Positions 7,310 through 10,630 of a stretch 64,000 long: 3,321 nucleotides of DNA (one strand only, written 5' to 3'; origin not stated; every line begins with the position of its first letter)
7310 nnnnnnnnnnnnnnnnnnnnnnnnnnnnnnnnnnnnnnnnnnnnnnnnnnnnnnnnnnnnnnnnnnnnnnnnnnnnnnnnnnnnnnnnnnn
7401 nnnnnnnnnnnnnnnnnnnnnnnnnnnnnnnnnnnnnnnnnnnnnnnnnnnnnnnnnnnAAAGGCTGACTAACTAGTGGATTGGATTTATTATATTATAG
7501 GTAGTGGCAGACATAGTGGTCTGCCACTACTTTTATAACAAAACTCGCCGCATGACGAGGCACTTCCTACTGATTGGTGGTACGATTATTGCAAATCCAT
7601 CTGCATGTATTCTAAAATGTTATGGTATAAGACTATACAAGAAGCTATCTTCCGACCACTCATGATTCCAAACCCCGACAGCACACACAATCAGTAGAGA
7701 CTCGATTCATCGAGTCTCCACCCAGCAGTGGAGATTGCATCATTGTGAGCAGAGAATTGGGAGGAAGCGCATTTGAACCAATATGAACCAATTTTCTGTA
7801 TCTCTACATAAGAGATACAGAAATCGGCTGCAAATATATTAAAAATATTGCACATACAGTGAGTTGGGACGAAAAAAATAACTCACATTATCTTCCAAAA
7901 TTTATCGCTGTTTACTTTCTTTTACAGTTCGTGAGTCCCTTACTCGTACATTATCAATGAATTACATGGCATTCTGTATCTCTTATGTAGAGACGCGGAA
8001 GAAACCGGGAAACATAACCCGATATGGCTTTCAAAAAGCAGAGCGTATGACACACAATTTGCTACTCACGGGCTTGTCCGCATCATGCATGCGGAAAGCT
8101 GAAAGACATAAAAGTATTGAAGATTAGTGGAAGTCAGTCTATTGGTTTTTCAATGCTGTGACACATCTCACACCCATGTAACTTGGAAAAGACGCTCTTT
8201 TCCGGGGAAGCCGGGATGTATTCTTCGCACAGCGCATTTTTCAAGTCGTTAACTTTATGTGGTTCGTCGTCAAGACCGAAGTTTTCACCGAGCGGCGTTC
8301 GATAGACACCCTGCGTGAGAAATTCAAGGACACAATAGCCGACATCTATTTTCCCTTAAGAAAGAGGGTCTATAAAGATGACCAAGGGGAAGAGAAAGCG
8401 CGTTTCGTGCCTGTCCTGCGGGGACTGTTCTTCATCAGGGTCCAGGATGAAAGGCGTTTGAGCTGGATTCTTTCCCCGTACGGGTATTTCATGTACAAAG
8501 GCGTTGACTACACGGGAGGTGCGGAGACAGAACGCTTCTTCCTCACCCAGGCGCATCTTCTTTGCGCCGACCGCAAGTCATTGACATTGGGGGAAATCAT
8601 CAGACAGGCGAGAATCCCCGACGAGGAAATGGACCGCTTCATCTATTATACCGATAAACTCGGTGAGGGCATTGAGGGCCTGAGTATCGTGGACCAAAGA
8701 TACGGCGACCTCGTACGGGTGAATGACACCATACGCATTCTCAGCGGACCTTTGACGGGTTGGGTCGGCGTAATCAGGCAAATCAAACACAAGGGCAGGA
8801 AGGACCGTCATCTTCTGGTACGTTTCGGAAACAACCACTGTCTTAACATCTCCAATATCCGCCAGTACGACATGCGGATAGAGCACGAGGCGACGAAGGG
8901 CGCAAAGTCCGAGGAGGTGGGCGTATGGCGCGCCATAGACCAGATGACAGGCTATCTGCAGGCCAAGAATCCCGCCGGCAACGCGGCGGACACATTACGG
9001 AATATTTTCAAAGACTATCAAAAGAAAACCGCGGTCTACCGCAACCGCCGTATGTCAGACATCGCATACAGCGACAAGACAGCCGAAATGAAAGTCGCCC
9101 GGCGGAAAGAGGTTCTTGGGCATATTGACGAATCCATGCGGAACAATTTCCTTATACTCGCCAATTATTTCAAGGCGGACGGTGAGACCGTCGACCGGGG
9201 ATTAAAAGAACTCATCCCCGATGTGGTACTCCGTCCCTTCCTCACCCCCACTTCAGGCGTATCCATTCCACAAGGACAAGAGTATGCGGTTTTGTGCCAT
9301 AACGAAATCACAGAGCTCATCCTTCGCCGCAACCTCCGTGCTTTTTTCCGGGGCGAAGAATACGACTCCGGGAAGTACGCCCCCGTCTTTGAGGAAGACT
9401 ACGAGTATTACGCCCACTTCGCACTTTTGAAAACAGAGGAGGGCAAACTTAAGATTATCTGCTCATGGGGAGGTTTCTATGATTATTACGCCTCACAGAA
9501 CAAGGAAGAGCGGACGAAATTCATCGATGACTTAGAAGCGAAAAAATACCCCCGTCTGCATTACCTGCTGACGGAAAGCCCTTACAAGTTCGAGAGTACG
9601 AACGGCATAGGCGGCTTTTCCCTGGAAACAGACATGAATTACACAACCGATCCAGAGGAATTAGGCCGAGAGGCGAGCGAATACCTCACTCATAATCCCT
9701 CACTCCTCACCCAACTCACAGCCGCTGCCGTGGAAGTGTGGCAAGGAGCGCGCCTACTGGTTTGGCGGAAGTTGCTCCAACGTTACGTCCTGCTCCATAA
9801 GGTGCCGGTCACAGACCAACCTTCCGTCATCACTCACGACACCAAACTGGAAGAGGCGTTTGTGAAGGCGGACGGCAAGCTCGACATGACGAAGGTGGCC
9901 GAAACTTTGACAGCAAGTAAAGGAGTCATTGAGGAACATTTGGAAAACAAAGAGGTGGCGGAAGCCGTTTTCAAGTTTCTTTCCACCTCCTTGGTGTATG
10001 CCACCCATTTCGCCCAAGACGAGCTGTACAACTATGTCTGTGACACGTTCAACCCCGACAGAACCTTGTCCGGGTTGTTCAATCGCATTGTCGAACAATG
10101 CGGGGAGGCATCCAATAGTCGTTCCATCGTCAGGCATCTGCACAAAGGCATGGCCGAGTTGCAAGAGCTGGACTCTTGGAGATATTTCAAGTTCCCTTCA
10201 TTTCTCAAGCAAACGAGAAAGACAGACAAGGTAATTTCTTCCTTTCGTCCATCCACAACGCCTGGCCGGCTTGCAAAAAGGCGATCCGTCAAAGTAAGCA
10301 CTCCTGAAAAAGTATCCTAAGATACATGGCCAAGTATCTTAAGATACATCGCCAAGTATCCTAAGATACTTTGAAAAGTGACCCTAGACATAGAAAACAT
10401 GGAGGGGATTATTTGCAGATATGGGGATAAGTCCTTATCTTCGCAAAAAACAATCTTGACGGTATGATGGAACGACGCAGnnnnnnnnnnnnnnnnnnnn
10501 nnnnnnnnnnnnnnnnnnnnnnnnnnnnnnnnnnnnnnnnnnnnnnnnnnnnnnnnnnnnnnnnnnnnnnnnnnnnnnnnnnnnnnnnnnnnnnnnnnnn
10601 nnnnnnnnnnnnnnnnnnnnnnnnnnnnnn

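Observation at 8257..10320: Giant UpxY-like antiterminator: NusG-like N-terminus plus ~470-aa unknown C-terminal extension, with no UpxZ partner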

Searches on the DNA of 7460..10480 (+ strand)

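Call 86: search_dna_similar(query=window:7460-10480:+, collection=plasmids, mode=near, max_rows=8)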
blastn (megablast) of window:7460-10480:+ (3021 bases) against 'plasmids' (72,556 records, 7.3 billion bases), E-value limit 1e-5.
Records with a match: 1; places in all: 1; records where one place covers at least 80% of the query: 0.
Best place of each record, by identity: 80-90% 1.
By first word of the organism name: Segatella 1.
By predicted mobility (MOB-suite, as given by PLSDB): non-mobilizable 1.
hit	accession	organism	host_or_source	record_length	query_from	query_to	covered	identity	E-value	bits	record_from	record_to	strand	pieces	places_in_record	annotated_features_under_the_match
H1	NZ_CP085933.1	Segatella copri DSM 18205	-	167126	595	758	5%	84.9%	3e-37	165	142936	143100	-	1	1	none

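Call 87: get_annotated_region(hit=H1, flank=9000)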
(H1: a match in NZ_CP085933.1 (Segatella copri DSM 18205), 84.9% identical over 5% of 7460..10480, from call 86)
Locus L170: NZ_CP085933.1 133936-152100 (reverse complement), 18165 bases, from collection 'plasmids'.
description: Segatella copri DSM 18205 strain FDAARGOS_1573 plasmid unnamed1, complete sequence
organism: Segatella copri DSM 18205 (NCBI taxid 537011)
taxonomy: Bacteria; Bacteroidota; Bacteroidia; Bacteroidales; Prevotellaceae; Segatella; Segatella copri; Segatella copri DSM 18205
host: -; source: -; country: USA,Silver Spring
typing (MOB-suite, as given by PLSDB): non-mobilizable
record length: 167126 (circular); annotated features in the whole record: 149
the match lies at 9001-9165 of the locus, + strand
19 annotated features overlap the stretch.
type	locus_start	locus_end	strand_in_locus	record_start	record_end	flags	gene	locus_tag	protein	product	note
CDS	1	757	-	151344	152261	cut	-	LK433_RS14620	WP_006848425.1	IS982 family transposase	-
CDS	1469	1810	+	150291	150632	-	-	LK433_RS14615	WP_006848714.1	single-stranded DNA-binding protein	-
CDS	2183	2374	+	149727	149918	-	-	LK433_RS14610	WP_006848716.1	hypothetical protein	-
CDS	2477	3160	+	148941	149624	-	radC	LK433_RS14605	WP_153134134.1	DNA repair protein RadC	GO:0006281 - DNA repair [Evidence IEA]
CDS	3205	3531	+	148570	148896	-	-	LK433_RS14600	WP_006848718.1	hypothetical protein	-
CDS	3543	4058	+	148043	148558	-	-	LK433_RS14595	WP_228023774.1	hypothetical protein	-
CDS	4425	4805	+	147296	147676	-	-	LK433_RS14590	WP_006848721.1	HNH endonuclease domain-containing protein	-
CDS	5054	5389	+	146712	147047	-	-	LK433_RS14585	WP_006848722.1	hypothetical protein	-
CDS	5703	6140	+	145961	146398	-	-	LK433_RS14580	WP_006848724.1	hypothetical protein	-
CDS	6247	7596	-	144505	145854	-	-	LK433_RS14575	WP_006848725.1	AAA family ATPase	-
CDS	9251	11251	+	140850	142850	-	-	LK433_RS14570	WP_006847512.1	hypothetical protein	-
CDS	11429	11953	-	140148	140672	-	-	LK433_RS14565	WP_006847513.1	N-acetylmuramoyl-L-alanine amidase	GO:0009253 - peptidoglycan catabolic process [Evidence IEA]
CDS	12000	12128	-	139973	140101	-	-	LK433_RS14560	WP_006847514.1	smalltalk protein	-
CDS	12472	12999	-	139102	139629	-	-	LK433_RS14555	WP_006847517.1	HU family DNA-binding protein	-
CDS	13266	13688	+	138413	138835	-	-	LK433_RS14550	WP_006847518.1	hypothetical protein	-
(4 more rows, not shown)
